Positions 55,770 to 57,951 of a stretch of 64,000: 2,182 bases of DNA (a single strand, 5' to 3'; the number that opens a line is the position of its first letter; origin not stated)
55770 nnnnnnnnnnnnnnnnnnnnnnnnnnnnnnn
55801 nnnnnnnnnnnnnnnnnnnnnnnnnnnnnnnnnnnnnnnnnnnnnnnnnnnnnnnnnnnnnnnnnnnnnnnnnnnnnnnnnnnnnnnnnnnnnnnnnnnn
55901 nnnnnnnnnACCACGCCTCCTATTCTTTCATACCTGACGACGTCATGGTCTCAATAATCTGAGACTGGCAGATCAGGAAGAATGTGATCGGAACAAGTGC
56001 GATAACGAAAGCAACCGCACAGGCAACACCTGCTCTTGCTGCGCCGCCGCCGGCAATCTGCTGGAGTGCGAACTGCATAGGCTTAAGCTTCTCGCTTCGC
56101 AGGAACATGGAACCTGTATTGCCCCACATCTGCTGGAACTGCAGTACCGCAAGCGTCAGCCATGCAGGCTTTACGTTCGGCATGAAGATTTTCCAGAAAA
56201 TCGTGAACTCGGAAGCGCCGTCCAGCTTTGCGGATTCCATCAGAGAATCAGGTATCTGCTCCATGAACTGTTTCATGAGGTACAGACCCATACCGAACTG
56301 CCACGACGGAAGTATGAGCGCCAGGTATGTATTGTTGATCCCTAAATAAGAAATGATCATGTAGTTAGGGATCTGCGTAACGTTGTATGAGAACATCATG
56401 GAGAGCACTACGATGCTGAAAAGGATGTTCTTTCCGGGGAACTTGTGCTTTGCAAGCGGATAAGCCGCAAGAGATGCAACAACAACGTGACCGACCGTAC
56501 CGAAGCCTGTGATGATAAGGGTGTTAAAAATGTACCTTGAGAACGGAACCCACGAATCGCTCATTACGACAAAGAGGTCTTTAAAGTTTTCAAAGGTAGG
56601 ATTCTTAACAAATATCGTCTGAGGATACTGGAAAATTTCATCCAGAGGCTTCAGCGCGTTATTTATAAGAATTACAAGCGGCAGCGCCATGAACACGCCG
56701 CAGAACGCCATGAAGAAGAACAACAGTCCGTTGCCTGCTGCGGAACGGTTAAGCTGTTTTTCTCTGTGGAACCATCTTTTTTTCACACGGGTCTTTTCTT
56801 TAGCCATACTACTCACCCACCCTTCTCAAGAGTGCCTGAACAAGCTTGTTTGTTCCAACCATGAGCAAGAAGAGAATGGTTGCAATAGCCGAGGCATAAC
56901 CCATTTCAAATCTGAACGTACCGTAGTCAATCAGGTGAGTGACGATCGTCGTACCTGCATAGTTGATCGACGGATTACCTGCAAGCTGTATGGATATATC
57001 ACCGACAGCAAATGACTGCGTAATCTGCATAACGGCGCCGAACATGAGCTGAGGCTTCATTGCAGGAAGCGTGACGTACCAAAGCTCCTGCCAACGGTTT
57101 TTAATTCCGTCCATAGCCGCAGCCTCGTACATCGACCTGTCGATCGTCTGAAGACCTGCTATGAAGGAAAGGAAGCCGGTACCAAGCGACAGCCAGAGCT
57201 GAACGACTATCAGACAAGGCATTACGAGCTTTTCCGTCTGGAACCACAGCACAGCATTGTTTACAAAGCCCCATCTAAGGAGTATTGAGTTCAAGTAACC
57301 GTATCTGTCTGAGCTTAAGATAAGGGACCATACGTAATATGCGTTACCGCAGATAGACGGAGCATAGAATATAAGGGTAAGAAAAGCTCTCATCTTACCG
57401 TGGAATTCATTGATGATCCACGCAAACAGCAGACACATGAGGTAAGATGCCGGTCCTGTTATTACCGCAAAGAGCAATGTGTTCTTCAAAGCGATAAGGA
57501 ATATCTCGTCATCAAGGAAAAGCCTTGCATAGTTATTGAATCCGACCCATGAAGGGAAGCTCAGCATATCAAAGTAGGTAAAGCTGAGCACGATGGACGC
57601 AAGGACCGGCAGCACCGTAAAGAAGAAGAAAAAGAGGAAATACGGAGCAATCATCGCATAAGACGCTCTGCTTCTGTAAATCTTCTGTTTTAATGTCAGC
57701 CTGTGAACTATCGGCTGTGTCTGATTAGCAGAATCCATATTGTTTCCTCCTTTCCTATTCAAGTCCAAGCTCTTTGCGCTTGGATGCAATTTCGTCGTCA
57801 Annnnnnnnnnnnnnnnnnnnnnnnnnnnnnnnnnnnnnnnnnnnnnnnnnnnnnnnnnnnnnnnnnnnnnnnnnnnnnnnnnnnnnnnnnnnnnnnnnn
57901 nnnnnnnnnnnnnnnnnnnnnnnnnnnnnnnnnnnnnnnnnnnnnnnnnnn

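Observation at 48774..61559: Ten-gene operon in which two ATPase-less ABC importers bracket three membrane-tethered proteins of unknown function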

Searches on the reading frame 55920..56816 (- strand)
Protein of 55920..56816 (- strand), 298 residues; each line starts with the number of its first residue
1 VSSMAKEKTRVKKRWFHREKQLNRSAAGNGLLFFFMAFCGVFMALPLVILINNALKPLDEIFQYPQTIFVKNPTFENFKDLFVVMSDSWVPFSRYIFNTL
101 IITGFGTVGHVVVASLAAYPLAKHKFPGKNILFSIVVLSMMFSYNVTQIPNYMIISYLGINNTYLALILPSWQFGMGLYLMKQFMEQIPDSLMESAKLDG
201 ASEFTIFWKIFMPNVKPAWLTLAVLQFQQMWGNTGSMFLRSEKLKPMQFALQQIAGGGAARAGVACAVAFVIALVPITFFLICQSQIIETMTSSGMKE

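Call 4: search_protein_families(library=pfam, proteins=[window:55920-56816:-], max_evalue=0.01)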
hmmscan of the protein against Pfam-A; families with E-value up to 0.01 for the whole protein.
window:55920-56816:- (298 aa): 1 family
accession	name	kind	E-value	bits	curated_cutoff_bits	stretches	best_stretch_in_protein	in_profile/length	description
PF00528.27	BPD_transp_1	-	2e-14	54.2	26.4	1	112-288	3-178/184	Binding-protein-dependent transport system inner membrane component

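Call 5: search_protein_families(library=ncbifam, proteins=[window:55920-56816:-], max_evalue=0.01)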
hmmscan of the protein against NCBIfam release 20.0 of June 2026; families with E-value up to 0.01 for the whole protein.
window:55920-56816:- (298 aa): 17 families
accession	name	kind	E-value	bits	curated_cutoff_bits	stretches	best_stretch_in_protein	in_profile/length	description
NF040932.1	ABC_arch_GlcU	equivalog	4.5e-26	92.1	340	1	35-291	8-264/272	glucose ABC transporter permease GlcU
NF008210.0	PRK10973.1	equivalog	6.5e-24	85.1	297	1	42-288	22-273/281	sn-glycerol-3-phosphate ABC transporter permease UgpE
NF008231.0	PRK10998.1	equivalog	9.2e-17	61.5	261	1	87-297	76-295/296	maltose ABC transporter permease MalG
TIGR02139.1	permease_CysT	equivalog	4.2e-10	39.7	246.1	1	65-244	23-214/265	sulfate ABC transporter permease subunit CysT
TIGR02141.1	modB_ABC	equivalog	4.1e-09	36.4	182.6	1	99-280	3-202/208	molybdate ABC transporter permease subunit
NF007047.0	PRK09500.1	equivalog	7.1e-09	35.6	326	1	33-228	8-194/257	spermidine/putrescine ABC transporter permease PotC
TIGR00969.1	3a0106s02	subfamily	6.7e-08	32.3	240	1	105-248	72-229/272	sulfate ABC transporter permease subunit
NF008208.0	PRK10971.1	equivalog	1.3e-07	31.4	415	1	99-238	63-216/277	sulfate/thiosulfate ABC transporter permease CysT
TIGR01581.1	Mo_ABC_porter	hypoth_equivalog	3.7e-07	29.9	210.3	1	101-280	28-221/225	ABC transporter permease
NF006939.0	PRK09421.1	equivalog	1.1e-06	28.2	262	1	182-237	113-168/230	molybdate ABC transporter permease subunit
TIGR01097.1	PhnE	equivalog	1.4e-06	27.9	216.7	1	41-228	19-193/252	phosphonate ABC transporter, permease protein PhnE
TIGR02140.1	permease_CysW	equivalog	1.4e-05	24.8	329.1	1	185-267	152-238/261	sulfate ABC transporter permease subunit CysW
NF011624.0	PRK15050.1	equivalog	5.5e-05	22.4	247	0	42-138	27-117/297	2-aminoethylphosphonate ABC transporter permease subunit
NF043073.1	MMSYN1_0195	equivalog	0.00012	20.4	1250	1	90-227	53-192/1021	spermidine/putrescine ABC transporter permease/substrate-binding protein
NF040931.1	ABC_arch_GlcT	equivalog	0.00022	21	360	1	161-225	140-206/278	glucose ABC transporter permease GlcT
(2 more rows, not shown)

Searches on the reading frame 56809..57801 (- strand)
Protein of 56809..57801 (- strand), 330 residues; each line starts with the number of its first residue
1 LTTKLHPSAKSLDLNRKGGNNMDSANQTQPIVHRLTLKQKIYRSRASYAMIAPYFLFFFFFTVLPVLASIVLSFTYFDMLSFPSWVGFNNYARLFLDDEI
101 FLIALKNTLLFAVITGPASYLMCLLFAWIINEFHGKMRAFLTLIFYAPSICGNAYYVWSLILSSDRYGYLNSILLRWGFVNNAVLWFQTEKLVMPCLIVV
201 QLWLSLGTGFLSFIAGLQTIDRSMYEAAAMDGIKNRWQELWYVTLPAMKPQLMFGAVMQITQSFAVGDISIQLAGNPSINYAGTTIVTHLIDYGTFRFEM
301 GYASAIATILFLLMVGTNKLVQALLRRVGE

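Call 4: search_protein_families(library=pfam, proteins=[window:56809-57801:-], max_evalue=0.01)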
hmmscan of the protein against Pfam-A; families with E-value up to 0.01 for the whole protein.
window:56809-57801:- (330 aa): 1 family
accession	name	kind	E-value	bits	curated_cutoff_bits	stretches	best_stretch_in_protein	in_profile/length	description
PF00528.27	BPD_transp_1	-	1.9e-05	24.9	26.4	1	137-328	43-182/184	Binding-protein-dependent transport system inner membrane component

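Call 5: search_protein_families(library=ncbifam, proteins=[window:56809-57801:-], max_evalue=0.01)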
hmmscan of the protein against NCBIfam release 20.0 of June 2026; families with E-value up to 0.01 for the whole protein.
window:56809-57801:- (330 aa): 14 families
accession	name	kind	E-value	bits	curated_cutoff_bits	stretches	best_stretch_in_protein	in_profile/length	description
NF040931.1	ABC_arch_GlcT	equivalog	1.8e-14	54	360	1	52-313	3-259/278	glucose ABC transporter permease GlcT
NF007852.0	PRK10561.1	equivalog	2.2e-14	54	335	1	41-316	7-279/295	sn-glycerol-3-phosphate ABC transporter permease UgpA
NF007044.0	PRK09497.1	equivalog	8.2e-14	51.7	348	1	49-314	10-267/285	spermidine/putrescine ABC transporter permease PotB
NF008232.0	PRK10999.1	equivalog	4.3e-09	35.6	392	1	82-321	261-510/520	maltose ABC transporter permease MalF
NF043074.1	MMSYN1_0196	equivalog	2.5e-08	33.6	350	2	47-138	10-100/277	spermidine/putrescine ABC transporter permease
TIGR00969.1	3a0106s02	subfamily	2.3e-07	30.6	240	1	44-316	13-261/272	sulfate ABC transporter permease subunit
TIGR02140.1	permease_CysW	equivalog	8.8e-07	28.7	329.1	1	85-317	30-248/261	sulfate ABC transporter permease subunit CysW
NF008208.0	PRK10971.1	equivalog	1.2e-06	28.2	415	1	87-326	43-272/277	sulfate/thiosulfate ABC transporter permease CysT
TIGR02139.1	permease_CysT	equivalog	1.3e-06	28.2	246.1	1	67-315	15-253/265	sulfate ABC transporter permease subunit CysT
TIGR02141.1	modB_ABC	equivalog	1.5e-05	24.7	182.6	1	108-317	3-198/208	molybdate ABC transporter permease subunit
NF007963.0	PRK10683.1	equivalog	0.0001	21.8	489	1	86-315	81-299/317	putrescine ABC transporter permease PotH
NF006939.0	PRK09421.1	equivalog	0.0011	18.4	262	1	108-265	15-163/230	molybdate ABC transporter permease subunit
NF007545.0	PRK10160.1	equivalog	0.0031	17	342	1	184-258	135-205/275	taurine ABC transporter permease TauC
NF008620.0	PRK11602.1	equivalog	0.0052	16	442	1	96-269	57-218/291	sulfate/thiosulfate ABC transporter permease CysW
